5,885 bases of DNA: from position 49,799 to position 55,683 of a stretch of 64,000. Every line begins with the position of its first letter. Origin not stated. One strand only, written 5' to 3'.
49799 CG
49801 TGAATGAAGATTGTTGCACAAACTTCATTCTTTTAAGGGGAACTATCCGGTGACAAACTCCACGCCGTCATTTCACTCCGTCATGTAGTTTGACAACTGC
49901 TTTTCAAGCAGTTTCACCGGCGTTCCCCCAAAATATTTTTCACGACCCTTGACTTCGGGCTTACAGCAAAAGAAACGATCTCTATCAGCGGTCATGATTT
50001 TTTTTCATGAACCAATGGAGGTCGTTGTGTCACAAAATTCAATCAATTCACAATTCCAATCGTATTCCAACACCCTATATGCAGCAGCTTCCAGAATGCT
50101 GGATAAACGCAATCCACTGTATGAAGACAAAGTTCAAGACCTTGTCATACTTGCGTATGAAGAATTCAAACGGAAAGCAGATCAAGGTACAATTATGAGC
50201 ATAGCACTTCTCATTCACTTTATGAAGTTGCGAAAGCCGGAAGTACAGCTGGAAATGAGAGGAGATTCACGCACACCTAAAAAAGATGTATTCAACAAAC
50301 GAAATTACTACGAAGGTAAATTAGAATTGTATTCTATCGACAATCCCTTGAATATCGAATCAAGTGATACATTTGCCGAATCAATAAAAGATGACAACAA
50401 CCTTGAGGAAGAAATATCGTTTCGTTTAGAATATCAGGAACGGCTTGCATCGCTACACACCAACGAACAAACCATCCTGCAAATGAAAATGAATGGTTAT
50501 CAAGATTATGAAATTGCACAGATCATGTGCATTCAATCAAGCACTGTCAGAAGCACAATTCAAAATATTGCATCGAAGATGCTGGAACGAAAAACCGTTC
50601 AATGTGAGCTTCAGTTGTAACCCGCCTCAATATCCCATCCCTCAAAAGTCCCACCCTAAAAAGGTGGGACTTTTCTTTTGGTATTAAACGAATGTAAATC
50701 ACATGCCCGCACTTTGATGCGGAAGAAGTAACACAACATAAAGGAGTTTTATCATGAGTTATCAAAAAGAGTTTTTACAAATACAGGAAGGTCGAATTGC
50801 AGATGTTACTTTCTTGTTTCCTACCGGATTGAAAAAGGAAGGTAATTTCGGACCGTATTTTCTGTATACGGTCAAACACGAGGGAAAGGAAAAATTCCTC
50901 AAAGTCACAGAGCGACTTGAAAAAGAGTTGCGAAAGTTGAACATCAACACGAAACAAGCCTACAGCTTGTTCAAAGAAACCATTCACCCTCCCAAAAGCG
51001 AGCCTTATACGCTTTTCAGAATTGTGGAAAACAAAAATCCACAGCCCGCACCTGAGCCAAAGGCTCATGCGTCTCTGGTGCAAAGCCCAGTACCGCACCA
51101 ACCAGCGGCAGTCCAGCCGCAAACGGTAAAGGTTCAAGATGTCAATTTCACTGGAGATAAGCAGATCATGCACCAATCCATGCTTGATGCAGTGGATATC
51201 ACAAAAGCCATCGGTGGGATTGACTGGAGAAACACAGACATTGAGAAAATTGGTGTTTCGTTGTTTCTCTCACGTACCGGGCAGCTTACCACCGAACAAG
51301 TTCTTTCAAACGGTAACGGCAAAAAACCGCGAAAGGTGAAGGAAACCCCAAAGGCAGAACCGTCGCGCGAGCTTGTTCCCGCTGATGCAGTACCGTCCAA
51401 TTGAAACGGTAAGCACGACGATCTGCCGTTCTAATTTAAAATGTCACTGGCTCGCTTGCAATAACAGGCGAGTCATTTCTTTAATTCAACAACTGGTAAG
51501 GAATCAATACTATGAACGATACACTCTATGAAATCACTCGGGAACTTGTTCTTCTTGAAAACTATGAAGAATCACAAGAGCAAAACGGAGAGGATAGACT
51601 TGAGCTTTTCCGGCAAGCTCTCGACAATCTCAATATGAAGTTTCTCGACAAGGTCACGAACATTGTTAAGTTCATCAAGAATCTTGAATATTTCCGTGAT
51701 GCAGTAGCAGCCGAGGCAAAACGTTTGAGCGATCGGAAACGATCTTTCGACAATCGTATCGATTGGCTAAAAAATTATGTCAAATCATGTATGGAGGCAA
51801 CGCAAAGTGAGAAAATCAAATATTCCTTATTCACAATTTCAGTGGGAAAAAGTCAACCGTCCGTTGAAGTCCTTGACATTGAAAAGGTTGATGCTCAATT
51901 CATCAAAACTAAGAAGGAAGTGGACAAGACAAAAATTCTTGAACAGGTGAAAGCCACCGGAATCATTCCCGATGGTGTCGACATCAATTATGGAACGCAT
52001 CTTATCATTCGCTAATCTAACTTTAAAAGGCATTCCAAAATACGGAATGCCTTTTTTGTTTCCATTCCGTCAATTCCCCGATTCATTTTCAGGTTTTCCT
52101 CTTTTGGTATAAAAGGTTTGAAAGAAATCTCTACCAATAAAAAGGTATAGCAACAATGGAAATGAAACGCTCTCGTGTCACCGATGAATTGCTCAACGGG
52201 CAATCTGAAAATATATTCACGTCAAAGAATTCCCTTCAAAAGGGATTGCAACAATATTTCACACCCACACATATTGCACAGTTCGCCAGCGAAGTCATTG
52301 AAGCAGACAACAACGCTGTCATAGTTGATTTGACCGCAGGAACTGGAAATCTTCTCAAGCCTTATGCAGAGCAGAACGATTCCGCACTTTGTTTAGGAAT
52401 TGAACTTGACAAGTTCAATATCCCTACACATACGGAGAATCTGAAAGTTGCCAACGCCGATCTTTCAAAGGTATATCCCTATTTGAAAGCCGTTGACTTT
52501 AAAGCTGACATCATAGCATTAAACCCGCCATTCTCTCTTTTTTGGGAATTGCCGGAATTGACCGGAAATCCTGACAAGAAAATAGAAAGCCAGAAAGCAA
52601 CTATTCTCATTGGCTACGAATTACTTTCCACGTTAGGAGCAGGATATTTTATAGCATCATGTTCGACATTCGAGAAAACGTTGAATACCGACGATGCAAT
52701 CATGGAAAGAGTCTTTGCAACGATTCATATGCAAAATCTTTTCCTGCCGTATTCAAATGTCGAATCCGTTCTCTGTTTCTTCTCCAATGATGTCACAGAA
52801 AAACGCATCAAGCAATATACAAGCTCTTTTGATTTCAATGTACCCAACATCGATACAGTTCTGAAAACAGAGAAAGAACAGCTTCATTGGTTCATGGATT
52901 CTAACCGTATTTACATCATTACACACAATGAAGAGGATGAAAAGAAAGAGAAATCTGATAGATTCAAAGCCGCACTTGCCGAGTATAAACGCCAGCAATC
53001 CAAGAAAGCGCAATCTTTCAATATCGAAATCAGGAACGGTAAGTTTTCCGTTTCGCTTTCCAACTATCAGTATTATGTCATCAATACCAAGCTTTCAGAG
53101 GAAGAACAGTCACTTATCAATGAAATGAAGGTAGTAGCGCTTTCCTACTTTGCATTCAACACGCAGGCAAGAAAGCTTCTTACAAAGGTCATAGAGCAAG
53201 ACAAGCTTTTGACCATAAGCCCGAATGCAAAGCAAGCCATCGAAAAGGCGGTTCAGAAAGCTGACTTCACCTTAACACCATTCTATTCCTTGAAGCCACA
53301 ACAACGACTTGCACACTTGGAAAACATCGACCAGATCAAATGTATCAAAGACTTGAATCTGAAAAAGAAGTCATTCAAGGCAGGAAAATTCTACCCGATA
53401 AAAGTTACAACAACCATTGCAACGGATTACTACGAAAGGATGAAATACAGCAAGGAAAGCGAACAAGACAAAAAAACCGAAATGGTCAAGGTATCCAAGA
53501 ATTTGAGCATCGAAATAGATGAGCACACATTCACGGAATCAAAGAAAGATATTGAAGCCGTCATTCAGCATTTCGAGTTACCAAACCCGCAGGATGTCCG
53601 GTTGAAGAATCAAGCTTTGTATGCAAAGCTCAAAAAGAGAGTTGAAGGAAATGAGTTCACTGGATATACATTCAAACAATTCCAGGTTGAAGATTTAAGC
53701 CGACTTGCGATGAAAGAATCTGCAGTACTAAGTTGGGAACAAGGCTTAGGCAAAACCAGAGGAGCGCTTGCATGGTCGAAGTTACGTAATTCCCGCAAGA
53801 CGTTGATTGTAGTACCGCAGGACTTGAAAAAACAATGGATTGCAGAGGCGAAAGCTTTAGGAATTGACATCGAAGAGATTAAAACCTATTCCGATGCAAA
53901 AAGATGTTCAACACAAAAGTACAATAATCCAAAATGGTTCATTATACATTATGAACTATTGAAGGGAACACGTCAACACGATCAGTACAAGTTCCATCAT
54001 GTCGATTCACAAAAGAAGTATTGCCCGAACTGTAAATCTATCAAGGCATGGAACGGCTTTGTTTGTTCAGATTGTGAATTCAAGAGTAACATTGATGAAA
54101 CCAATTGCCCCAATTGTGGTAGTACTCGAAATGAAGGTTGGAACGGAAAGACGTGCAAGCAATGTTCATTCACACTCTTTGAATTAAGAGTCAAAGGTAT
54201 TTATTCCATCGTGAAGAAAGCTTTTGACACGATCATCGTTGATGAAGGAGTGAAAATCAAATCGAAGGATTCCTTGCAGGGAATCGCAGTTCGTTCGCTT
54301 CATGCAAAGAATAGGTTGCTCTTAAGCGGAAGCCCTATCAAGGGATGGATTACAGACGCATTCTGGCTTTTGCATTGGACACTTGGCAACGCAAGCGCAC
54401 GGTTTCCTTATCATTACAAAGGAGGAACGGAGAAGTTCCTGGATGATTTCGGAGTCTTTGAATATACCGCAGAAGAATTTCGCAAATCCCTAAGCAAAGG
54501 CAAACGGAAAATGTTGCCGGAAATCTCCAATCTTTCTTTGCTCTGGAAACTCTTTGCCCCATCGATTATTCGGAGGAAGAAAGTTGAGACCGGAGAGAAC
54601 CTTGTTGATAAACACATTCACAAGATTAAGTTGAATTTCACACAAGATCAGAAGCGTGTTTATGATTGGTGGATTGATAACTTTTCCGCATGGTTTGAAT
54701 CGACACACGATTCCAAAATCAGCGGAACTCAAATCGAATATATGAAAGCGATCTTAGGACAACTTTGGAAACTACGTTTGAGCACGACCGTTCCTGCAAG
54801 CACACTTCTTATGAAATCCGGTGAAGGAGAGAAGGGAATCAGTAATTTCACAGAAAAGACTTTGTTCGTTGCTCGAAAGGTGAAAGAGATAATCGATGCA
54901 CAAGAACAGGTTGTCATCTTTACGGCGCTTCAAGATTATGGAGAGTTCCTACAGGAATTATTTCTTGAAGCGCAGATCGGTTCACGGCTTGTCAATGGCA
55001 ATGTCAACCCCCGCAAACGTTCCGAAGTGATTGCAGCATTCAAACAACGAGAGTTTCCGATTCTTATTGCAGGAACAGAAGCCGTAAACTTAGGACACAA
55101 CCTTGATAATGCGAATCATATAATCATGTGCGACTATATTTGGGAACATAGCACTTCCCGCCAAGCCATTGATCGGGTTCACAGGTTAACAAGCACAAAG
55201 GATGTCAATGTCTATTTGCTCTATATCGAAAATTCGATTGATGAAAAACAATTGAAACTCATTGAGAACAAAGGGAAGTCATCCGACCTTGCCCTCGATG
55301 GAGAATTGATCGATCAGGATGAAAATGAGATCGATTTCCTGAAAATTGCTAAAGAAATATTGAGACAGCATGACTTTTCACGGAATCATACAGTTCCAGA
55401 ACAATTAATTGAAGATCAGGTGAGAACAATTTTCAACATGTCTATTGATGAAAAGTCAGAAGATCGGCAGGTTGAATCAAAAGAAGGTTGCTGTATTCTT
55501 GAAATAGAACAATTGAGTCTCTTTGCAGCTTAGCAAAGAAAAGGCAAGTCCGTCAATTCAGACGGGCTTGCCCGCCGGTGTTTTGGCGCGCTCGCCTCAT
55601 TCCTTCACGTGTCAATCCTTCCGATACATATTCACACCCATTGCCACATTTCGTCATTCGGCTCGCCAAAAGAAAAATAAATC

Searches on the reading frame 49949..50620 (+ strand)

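Call 73: search_protein_families(library=pfam, proteins=[window:49949-50620:+], max_evalue=0.0001)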
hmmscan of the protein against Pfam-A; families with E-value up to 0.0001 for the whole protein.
window:49949-50620:+ (223 aa): 1 family
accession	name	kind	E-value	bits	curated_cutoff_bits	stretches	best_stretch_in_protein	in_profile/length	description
PF00196.25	GerE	-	6.9e-06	26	23.5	1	169-211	3-45/57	Bacterial regulatory proteins, luxR family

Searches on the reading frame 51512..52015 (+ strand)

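Call 73: search_protein_families(library=pfam, proteins=[window:51512-52015:+], max_evalue=0.0001)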
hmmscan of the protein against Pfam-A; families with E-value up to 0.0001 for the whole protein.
window:51512-52015:+ (167 aa): 1 family
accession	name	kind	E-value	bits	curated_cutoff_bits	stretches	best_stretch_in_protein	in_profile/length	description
PF05565.16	Sipho_Gp157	-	2.8e-37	128.7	28.6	1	4-167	1-162/162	Siphovirus Gp157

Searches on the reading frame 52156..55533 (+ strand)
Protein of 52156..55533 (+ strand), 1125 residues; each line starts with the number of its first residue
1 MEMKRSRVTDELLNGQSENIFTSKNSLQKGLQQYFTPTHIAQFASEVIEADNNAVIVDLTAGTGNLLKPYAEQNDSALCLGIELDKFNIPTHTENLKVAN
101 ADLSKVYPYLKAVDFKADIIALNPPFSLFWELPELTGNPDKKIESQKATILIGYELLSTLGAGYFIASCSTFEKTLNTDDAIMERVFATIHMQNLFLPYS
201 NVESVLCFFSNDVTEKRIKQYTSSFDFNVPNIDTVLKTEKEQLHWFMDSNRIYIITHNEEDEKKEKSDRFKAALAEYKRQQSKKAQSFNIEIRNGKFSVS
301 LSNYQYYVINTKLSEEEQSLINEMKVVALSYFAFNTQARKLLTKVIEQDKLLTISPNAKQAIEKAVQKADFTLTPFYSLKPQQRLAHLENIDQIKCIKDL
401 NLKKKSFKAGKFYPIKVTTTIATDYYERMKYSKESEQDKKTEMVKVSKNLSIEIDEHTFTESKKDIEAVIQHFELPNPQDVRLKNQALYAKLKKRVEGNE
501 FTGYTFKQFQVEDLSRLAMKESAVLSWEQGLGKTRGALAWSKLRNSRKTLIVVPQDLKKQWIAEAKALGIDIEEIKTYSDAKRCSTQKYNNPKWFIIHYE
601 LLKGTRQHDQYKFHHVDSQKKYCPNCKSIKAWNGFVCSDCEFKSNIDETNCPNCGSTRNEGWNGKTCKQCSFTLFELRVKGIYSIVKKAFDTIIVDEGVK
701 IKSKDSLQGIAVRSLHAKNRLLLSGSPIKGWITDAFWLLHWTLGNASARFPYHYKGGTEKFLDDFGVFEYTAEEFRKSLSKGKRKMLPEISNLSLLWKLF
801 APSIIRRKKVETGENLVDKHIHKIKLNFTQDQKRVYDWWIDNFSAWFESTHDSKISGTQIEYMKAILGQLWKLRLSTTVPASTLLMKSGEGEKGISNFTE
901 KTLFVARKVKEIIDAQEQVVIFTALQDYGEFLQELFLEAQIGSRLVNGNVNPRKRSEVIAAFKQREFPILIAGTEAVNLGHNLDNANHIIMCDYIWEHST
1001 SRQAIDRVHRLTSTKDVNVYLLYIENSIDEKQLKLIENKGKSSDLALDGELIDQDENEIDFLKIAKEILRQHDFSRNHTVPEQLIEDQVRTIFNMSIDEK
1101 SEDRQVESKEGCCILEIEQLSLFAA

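Call 73: search_protein_families(library=pfam, proteins=[window:52156-55533:+], max_evalue=0.0001)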
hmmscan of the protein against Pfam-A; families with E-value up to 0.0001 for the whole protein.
window:52156-55533:+ (1125 aa): 3 families
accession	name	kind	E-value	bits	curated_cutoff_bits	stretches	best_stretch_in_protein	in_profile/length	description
PF00176.29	SNF2-rel_dom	-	5e-15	55.8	24.9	1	519-856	15-271/290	SNF2-related domain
PF00271.37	Helicase_C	-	3.9e-14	53.3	23.5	1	909-1011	6-109/110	Helicase conserved C-terminal domain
PF02384.22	N6_Mtase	-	1.9e-05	24.6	20.4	1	29-139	23-148/311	N-6 DNA Methylase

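Call 88: search_protein_families(library=padloc, proteins=[window:52156-55533:+], max_evalue=0.00001)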
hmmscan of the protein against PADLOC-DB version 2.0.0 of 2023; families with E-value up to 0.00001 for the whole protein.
window:52156-55533:+ (1125 aa): 18 families
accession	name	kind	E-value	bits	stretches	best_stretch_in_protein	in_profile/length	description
PDLC00632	ZorD1|ZorD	-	8.5e-27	91.5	1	673-1026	721-1055/1101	"SWI2/SNF2 helicase, Mrr-like nuclease"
PDLC02842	DpdE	-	1.1e-26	90.9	1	672-1053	808-1157/1176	DpdE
PDLC00631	ZorD1|ZorD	-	4.9e-26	88.8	1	485-1022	421-879/1071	"SWI2/SNF2 helicase, Mrr-like nuclease"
PDLC00633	ZorD1|ZorD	-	7.8e-26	88.4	1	796-1039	646-877/908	"SWI2/SNF2 helicase, Mrr-like nuclease"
PDLC02850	DpdE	-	5.2e-18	62.3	1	675-1040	904-1235/1282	DpdE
PDLC00634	ZorD1|ZorD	-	9.9e-18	61.3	1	683-1040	627-962/1208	"SWI2/SNF2 helicase, Mrr-like nuclease"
PDLC02854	DpdE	-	8.9e-17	58.2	1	660-1022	696-1033/1083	DpdE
PDLC00629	ZorD1|ZorD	-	1.1e-16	58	1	684-1052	621-960/1012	"SWI2/SNF2 helicase, Mrr-like nuclease"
PDLC02845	DpdE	-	2.3e-16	56.8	1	786-1049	1028-1275/1293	DpdE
PDLC02849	DpdE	-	7.1e-16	55.5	1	679-1039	503-825/857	DpdE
PDLC00628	ZorD1|ZorD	-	7.9e-16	54.9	1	906-1054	824-972/1171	"SWI2/SNF2 helicase, Mrr-like nuclease"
PDLC00627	ZorD1|ZorD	-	2.1e-15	53.8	1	684-1037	623-979/1006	"SWI2/SNF2 helicase, Mrr-like nuclease"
PDLC02851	DpdE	-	5.6e-14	48.9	1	909-1050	899-1038/1055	DpdE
PDLC04134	mad2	-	7.2e-11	39.6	1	27-209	266-443/492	mads_2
PDLC02500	BrxHI|BrxHII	-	3.3e-10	37.2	1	907-1041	471-603/933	BrxHI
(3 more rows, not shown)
